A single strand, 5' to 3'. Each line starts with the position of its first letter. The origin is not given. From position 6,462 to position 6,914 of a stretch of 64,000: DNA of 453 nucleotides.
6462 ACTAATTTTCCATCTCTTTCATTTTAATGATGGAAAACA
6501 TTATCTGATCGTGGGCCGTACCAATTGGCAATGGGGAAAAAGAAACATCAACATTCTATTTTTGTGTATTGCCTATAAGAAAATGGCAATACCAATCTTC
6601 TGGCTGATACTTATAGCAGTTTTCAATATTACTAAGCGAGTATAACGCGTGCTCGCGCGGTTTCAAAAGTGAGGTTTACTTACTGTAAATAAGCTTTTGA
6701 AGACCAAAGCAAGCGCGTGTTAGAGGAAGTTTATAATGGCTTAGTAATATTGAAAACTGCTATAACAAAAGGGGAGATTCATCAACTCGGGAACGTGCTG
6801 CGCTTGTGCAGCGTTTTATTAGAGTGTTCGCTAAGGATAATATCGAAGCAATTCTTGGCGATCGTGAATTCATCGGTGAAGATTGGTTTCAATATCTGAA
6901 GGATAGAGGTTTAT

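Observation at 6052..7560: Nested insertion: MITE-2 inside an IS4-family transposase gene, which itself truncates a paralog gene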

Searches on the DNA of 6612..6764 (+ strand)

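Call 45: search_dna_similar(query=window:6612-6764:+, collection=plasmids, mode=distant, max_rows=10, max_evalue=0.001)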
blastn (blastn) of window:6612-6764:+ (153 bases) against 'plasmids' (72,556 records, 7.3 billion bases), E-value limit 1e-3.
No match.
